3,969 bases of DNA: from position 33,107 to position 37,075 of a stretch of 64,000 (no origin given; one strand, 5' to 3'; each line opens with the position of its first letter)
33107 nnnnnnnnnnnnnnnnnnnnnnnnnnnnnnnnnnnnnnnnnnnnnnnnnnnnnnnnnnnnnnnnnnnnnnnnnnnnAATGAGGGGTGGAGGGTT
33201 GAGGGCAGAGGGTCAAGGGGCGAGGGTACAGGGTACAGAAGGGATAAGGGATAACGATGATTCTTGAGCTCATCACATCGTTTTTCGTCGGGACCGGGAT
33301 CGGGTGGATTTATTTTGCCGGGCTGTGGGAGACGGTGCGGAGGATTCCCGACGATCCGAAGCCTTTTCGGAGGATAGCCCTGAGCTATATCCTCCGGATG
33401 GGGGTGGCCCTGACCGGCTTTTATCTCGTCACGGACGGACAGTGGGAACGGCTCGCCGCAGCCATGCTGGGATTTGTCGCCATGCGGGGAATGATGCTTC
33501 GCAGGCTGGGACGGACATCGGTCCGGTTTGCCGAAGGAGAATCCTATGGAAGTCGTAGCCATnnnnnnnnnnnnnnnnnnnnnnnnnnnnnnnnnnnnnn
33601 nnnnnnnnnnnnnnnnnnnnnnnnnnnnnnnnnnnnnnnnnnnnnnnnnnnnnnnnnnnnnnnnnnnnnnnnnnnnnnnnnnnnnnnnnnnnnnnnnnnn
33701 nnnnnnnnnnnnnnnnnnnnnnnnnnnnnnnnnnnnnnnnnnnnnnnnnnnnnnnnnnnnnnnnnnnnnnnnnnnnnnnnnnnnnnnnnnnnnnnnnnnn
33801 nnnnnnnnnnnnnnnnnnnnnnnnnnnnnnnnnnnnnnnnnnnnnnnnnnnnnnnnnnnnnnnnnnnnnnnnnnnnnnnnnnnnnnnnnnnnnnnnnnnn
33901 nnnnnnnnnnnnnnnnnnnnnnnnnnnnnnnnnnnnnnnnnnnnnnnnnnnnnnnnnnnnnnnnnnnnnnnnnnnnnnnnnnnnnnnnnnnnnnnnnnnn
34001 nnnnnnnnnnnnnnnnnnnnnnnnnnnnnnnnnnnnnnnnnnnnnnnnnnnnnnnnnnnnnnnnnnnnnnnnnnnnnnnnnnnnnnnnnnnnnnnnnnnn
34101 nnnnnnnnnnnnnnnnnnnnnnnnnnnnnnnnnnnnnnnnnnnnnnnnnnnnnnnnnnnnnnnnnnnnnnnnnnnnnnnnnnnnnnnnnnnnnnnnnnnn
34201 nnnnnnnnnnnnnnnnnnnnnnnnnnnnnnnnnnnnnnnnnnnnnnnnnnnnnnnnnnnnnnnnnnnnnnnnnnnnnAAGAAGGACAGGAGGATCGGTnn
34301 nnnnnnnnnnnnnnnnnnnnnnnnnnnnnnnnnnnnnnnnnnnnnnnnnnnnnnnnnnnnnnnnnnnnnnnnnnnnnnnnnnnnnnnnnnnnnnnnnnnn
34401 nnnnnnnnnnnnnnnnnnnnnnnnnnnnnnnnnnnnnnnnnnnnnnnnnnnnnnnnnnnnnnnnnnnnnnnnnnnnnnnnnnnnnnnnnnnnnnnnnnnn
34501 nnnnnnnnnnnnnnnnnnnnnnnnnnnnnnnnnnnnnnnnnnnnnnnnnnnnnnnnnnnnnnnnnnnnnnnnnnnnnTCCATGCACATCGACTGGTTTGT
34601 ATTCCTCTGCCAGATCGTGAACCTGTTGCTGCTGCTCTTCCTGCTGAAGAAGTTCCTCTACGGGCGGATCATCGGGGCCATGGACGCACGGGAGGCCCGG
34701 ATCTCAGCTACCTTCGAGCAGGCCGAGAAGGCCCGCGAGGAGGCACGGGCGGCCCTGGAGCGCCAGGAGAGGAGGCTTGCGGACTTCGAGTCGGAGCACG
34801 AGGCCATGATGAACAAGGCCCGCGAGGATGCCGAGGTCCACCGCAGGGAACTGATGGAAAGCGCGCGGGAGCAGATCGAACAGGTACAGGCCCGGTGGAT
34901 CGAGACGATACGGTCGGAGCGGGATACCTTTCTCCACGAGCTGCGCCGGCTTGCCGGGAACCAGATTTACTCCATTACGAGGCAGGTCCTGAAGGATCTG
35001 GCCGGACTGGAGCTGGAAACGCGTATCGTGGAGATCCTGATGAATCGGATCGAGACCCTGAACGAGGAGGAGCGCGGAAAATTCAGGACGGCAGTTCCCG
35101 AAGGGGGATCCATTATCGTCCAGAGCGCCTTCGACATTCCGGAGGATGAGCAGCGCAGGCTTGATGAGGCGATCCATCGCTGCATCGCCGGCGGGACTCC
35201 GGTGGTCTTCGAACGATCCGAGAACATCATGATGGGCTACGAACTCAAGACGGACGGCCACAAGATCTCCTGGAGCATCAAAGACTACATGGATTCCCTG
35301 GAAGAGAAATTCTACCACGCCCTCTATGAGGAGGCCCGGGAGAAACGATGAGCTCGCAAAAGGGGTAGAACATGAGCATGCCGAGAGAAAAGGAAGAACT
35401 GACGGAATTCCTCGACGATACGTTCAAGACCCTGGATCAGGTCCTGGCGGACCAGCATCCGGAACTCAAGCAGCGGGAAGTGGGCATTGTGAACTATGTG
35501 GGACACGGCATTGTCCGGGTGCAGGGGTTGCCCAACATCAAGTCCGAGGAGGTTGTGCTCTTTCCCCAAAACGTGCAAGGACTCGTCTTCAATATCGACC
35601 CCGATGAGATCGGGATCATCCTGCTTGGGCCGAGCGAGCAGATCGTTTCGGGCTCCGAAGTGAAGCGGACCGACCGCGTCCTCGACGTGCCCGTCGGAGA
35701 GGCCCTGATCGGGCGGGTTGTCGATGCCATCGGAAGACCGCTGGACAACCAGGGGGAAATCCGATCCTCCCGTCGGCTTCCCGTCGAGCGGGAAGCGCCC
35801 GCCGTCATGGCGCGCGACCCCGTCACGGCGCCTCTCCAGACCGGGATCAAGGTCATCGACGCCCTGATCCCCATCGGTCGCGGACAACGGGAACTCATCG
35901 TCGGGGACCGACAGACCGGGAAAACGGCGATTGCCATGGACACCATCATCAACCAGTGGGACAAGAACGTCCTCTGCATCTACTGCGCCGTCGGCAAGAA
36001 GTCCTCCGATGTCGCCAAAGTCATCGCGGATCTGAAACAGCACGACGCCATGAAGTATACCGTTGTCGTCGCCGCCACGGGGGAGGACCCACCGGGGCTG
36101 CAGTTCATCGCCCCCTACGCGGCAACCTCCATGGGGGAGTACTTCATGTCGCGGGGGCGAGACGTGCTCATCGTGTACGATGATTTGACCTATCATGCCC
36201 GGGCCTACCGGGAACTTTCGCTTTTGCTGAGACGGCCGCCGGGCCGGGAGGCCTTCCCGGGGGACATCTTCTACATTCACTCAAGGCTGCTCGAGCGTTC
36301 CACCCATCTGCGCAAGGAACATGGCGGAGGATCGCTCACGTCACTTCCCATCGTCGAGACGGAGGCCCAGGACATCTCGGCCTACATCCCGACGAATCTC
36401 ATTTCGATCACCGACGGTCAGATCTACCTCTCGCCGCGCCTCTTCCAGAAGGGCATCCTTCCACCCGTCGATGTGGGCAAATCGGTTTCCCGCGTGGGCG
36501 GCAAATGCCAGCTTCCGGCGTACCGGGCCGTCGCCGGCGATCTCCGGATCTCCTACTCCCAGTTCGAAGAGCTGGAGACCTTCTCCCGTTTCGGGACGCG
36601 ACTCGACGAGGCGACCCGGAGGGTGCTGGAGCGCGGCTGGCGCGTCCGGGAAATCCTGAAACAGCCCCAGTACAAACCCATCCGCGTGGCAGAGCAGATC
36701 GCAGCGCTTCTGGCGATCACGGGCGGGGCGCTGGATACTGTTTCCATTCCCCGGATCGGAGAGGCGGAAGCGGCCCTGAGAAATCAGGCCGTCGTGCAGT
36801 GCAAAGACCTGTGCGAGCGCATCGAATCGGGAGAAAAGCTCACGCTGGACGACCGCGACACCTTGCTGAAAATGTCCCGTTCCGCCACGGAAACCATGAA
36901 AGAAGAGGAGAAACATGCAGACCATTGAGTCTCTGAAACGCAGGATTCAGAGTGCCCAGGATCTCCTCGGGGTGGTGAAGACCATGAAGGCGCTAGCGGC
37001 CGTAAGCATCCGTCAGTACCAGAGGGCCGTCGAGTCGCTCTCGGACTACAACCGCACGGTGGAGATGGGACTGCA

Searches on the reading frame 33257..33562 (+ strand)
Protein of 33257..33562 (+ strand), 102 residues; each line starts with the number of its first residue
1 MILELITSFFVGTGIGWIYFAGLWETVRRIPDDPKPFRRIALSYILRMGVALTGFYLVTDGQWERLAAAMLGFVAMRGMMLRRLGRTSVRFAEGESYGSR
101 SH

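Call 8: search_protein_families(library=pfam, proteins=[window:33257-33562:+], max_evalue=0.01)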
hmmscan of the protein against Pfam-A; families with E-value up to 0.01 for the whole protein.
window:33257-33562:+ (102 aa): 2 families
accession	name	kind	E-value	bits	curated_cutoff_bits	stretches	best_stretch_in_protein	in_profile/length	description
PF12966.13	AtpR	-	1.5e-23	83.5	26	1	4-84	2-82/86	N-ATPase, AtpR subunit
PF03899.21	ATP-synt_I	-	0.00012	22.9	25.1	1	7-74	27-99/99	ATP synthase I chain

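Call 38: search_dna_similar(query=window:33257-33562:+, collection=plasmids, mode=protein, max_evalue=0.001, max_rows=30, rows=spread)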
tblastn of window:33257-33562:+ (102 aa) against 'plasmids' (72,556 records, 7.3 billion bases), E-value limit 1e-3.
Records with a match: 6; places in all: 6; records where one place covers at least 80% of the query: 0.
Best place of each record, by identity: <60% 6.
By first word of the organism name: Picosynechococcus 5; Croceicoccus 1.
By predicted mobility (MOB-suite, as given by PLSDB): non-mobilizable 4; mobilizable 2.
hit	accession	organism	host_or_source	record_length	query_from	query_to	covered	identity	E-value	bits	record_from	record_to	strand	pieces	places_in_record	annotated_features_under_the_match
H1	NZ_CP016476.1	Picosynechococcus sp. PCC 7003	cell culture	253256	9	74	65%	37.9%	6e-7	53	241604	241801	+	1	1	ATP synthase subunit I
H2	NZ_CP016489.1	Picosynechococcus sp. PCC 8807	cell culture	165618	9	74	65%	36.4%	3e-6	50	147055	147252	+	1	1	ATP synthase subunit I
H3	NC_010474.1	Picosynechococcus sp. PCC 7002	-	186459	9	74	65%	36.4%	3e-6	50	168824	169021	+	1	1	ATP synthase subunit I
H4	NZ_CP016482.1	Picosynechococcus sp. PCC 7117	cell culture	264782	9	74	65%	36.4%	3e-6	50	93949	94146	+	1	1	ATP synthase subunit I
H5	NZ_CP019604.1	Croceicoccus marinus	-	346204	18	75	57%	39.7%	2e-4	45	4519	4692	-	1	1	ATP synthase subunit I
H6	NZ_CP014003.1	Picosynechococcus sp. PCC 73109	cell culture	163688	9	74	65%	34.8%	7e-6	49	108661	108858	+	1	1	ATP synthase subunit I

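Call 39: get_annotated_region(hit=H3, flank=8000)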
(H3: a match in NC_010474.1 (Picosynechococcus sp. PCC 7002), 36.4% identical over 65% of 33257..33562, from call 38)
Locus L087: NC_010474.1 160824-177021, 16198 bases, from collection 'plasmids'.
description: Picosynechococcus sp. PCC 7002 plasmid pAQ7, complete sequence
organism: Picosynechococcus sp. PCC 7002 (NCBI taxid 32049)
taxonomy: Bacteria; Cyanobacteriota; Cyanophyceae; Chroococcales; Geminocystaceae; Picosynechococcus; Picosynechococcus sp. PCC 7002
host: -; source: -; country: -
typing (MOB-suite, as given by PLSDB): non-mobilizable
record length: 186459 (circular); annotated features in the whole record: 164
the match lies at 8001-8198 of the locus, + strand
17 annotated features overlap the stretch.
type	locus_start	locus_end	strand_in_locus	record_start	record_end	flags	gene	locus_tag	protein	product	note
CDS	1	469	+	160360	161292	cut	-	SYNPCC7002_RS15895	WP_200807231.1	iron-siderophore ABC transporter substrate-binding protein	GO:0015891 - siderophore transport [Evidence IEA]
CDS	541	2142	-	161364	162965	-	-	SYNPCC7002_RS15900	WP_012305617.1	TROVE domain-containing protein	-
CDS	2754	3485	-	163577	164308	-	phnC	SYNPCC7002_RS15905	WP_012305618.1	phosphonate ABC transporter ATP-binding protein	GO:0015716 - organic phosphonate transport [Evidence IEA]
CDS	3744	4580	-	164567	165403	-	phnE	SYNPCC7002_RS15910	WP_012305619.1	phosphonate ABC transporter, permease protein PhnE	GO:0015716 - organic phosphonate transport [Evidence IEA]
CDS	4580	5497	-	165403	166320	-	-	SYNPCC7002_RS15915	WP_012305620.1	phosphate/phosphite/phosphonate ABC transporter substrate-binding protein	-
CDS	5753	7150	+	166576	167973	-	atpD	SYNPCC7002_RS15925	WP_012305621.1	F0F1 ATP synthase subunit beta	GO:0015986 - proton motive force-driven ATP synthesis [Evidence IEA]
CDS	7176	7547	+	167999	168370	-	-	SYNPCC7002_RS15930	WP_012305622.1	F0F1 ATP synthase subunit epsilon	-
CDS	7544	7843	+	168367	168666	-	-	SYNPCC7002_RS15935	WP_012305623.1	AtpZ/AtpI family protein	-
CDS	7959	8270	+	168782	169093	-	-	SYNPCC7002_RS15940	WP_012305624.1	ATP synthase subunit I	-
CDS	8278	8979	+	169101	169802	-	-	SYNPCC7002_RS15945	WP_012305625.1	F0F1 ATP synthase subunit A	GO:0015986 - proton motive force-driven ATP synthesis [Evidence IEA]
CDS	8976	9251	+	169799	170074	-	-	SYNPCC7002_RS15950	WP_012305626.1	F0F1 ATP synthase subunit C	-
CDS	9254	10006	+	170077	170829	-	-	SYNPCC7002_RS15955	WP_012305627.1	F0F1 ATP synthase subunit B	-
CDS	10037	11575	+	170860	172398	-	-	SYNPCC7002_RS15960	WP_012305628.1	alternate F1F0 ATPase, F1 subunit alpha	-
CDS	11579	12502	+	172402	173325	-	-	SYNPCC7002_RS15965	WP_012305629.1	F0F1 ATP synthase subunit gamma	GO:0015986 - proton motive force-driven ATP synthesis [Evidence IEA]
CDS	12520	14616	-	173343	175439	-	-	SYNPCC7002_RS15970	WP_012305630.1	diguanylate cyclase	-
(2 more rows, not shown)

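Call 40: get_annotated_region(hit=H5, flank=8000)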
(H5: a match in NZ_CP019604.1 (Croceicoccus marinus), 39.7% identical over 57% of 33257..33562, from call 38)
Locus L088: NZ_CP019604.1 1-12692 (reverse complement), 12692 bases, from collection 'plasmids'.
description: Croceicoccus marinus strain E4A9 plasmid pCME4A9II, complete sequence
organism: Croceicoccus marinus (NCBI taxid 450378)
taxonomy: Bacteria; Pseudomonadota; Alphaproteobacteria; Sphingomonadales; Erythrobacteraceae; Croceicoccus; Croceicoccus marinus
host: -; source: -; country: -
typing (MOB-suite, as given by PLSDB): non-mobilizable; replicon rep_cluster_91
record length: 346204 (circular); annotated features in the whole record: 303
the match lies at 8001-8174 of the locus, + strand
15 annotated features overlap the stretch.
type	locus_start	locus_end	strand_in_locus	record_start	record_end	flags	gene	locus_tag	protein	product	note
CDS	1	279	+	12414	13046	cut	-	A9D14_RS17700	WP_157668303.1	hypothetical protein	-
CDS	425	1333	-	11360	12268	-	-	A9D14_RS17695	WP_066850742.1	fructose bisphosphate aldolase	GO:0006096 - glycolytic process [Evidence IEA]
CDS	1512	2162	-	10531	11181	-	-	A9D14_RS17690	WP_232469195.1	Bax inhibitor-1/YccA family protein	-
CDS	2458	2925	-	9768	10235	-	-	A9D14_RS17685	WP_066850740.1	hypothetical protein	-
CDS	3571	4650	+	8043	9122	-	-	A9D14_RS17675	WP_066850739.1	IS5 family transposase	-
CDS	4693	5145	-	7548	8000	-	-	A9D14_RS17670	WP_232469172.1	SPFH domain-containing protein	-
CDS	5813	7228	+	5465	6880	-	atpD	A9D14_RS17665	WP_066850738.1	F0F1 ATP synthase subunit beta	GO:0015986 - proton motive force-driven ATP synthesis [Evidence IEA]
CDS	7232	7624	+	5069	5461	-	-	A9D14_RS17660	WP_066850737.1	F0F1 ATP synthase subunit epsilon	-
CDS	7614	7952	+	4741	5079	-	-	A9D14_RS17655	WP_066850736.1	AtpZ/AtpI family protein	-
CDS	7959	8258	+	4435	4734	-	-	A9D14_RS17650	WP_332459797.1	ATP synthase subunit I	-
CDS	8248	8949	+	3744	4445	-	-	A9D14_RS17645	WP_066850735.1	F0F1 ATP synthase subunit A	GO:0015986 - proton motive force-driven ATP synthesis [Evidence IEA]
CDS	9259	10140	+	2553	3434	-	-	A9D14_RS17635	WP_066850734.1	F0F1 ATP synthase subunit delta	GO:0015986 - proton motive force-driven ATP synthesis [Evidence IEA]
CDS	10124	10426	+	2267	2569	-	-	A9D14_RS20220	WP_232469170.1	hypothetical protein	-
CDS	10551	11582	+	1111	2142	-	-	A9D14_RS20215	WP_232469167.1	hypothetical protein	-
CDS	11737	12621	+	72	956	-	-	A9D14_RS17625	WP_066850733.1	F0F1 ATP synthase subunit gamma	GO:0015986 - proton motive force-driven ATP synthesis [Evidence IEA]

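Call 61: find_homologous_proteins(query=window:33257-33562:+, max_evalue=0.001)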
Query window:33257-33562:+ (102 aa): 40 proteins with E <= 0.001 among 49 candidates.
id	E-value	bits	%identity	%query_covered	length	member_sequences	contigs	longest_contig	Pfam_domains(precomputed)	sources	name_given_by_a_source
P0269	7.4e-61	221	100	100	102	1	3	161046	PF12966.14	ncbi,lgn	-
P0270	1.7e-53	197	89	100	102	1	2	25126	PF12966.14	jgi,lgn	jgi:F1F0 ATPase subunit 2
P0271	9.2e-36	140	64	100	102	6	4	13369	PF03899.22,PF12966.14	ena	-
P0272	3.5e-35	138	65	98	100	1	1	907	PF03899.22,PF12966.14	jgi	-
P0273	3.0e-34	135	63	98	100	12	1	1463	PF03899.22,PF12966.14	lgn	-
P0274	4.3e-34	135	64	97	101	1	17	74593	PF12966.14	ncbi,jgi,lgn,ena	jgi:F1F0 ATPase subunit 2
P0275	4.4e-34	135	63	97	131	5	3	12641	PF03899.22,PF12966.14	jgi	-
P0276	4.5e-34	134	64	97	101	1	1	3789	PF12966.14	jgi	jgi:F1F0 ATPase subunit 2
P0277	1.7e-33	133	63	100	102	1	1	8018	PF12966.14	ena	-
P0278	1.8e-33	133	65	94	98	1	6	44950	PF12966.14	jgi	-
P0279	2.0e-33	132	63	97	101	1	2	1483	PF12966.14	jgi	jgi:F1F0 ATPase subunit 2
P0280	2.8e-33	132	64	97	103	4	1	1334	PF12966.14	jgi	jgi:F1F0 ATPase subunit 2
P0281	6.3e-33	131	62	97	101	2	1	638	PF12966.14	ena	-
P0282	9.1e-33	130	63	97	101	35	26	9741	PF12966.14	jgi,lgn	jgi:F1F0 ATPase subunit 2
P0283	1.2e-32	130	63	97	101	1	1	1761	PF12966.14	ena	-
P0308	7.6e-10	57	46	76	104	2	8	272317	PF12966.14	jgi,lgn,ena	-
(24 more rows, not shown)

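Call 62: find_encoding_contigs(protein=P0308, flank=8000, max_places=4)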
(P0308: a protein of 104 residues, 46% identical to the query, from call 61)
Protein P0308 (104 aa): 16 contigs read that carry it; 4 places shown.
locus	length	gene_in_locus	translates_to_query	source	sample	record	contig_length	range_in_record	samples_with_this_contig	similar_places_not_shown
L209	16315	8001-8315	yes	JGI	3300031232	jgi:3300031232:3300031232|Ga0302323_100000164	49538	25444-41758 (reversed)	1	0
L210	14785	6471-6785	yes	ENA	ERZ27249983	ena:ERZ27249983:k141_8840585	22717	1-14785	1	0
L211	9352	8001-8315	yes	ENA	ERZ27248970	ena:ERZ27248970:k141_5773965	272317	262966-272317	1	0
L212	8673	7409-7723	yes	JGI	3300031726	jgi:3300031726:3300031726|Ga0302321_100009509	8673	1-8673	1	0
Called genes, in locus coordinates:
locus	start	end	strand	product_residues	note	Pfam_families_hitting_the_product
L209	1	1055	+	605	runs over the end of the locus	PF00070:Pyr_redox (faint), PF00890:FAD_binding_2 (weak), PF01266:DAO (faint), PF03486:HI0933_like (faint), PF07992:Pyr_redox_2, PF12831:FAD_oxidored (weak), PF12838:Fer4_7, PF13187:Fer4_9 (weak), +3 more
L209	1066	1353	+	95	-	-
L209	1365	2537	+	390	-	PF12838:Fer4_7 (faint), PF00037:Fer4 (faint), PF13183:Fer4_8, PF13187:Fer4_9 (weak), PF13237:Fer4_10, PF13534:Fer4_17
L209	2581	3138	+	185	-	PF02635:DsrE (weak), PF13686:DrsE_2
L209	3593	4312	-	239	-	PF00082:Peptidase_S8 (weak)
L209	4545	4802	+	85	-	-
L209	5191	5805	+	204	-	PF23564:EF-hand_FSTL1 (faint), PF13202:EF-hand_5 (faint), PF13405:EF-hand_6 (faint), PF13833:EF-hand_8 (faint), PF00036:EF-hand_1 (faint), PF13499:EF-hand_7 (weak)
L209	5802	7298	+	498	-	PF02874:ATP-synt_ab_N, PF00006:ATP-synt_ab, PF22919:ATP-synt_VA_C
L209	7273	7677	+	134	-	PF02823:ATP-synt_DE_N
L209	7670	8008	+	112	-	PF09527:ATPase_gene1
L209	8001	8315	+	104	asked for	PF12966:AtpR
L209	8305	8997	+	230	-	PF00119:ATP-synt_A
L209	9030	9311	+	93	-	PF00137:ATP-synt_C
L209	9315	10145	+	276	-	PF00430:ATP-synt_B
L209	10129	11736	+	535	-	PF02874:ATP-synt_ab_N (weak), PF00006:ATP-synt_ab, PF00306:ATP-synt_ab_C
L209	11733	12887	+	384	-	PF18845:baeRF_family3, PF18848:baeRF_family6, PF18849:baeRF_family7, PF18851:baeRF_family8, PF18855:baeRF_family11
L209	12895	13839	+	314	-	PF00231:ATP-synt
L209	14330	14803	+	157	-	PF02502:LacAB_rpiB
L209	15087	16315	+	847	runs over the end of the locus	PF11897:DUF3417, PF00343:Phosphorylase, PF28476:GlgP_C (faint)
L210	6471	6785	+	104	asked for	PF12966:AtpR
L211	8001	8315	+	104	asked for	PF12966:AtpR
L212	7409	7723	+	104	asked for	PF12966:AtpR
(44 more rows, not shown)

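Call 71: search_protein_families(library=pfam, proteins=[L209:5191-5802:+, L209:11733-12884:+], max_evalue=0.001)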
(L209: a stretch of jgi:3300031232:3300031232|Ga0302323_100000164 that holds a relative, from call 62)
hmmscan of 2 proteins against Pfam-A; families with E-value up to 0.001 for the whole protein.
L209:5191-5802:+ (204 aa): 6 families
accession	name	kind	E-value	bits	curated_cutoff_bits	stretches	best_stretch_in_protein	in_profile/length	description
PF00036.39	EF-hand_1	-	8.6e-19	66.1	25.4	2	155-173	6-24/29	EF hand domain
PF13405.12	EF-hand_6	-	3.8e-17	60.7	25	1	152-174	3-25/30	EF-hand domain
PF13499.12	EF-hand_7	-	3.6e-15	56.5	30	1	151-202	4-63/67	EF-hand domain pair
PF13202.12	EF-hand_5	-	5.6e-15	54.5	25.9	1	155-172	5-22/25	EF hand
PF13833.12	EF-hand_8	-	9.4e-12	44.9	28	0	88-109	30-51/54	EF-hand domain pair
PF10591.15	SPARC_Ca_bdg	-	0.00022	21.9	22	0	154-203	59-112/113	Secreted protein acidic and rich in cysteine Ca binding region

L209:11733-12884:+ (384 aa): 5 families
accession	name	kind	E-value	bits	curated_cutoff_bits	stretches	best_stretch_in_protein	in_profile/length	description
PF18845.6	baeRF_family3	-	3e-50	171.3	31.5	1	129-313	2-168/168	Bacterial archaeo-eukaryotic release factor family 3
PF18848.6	baeRF_family6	-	1.7e-29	103.5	27.5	1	128-275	2-148/149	Bacterial archaeo-eukaryotic release factor family 6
PF18849.6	baeRF_family7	-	2.1e-21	77.1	27.2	1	129-276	1-144/144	Bacterial archaeo-eukaryotic release factor family 7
PF18851.6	baeRF_family8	-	9.6e-15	55.1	27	1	129-282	4-141/141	Bacterial archaeo-eukaryotic release factor family 8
PF18855.6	baeRF_family11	-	7.5e-10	39.7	27.2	1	131-279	6-138/139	Bacterial archaeo-eukaryotic release factor family 11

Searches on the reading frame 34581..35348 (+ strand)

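Call 8: search_protein_families(library=pfam, proteins=[window:34581-35348:+], max_evalue=0.01)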
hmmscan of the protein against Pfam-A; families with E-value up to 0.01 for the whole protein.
window:34581-35348:+ (256 aa): 2 families
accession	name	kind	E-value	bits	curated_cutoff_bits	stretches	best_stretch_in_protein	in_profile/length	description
PF00430.23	ATP-synt_B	-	1.9e-20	73.7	28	1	8-137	2-131/132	ATP synthase B/B' CF(0)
PF02841.20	GBP_C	-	0.0055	16.6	24.3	1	46-120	203-280/297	Guanylate-binding protein, C-terminal domain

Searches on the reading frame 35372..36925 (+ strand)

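Call 8: search_protein_families(library=pfam, proteins=[window:35372-36925:+], max_evalue=0.01)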
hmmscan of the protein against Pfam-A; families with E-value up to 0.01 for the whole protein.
window:35372-36925:+ (518 aa): 4 families
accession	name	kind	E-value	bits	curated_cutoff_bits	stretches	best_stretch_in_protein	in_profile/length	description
PF00006.31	ATP-synt_ab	-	1.4e-83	280.2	29.5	1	158-373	1-213/213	ATP synthase alpha/beta family, nucleotide-binding domain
PF00306.32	ATP-synt_ab_C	-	3.4e-35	121.6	27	1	380-501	1-122/126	ATP synthase alpha/beta chain, C terminal domain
PF02874.29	ATP-synt_ab_N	-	1.1e-08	35.9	20.9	1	35-100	3-68/69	ATP synthase alpha/beta family, beta-barrel domain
PF06745.19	ATPase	-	0.0002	21.3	26.6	1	156-220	2-69/231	KaiC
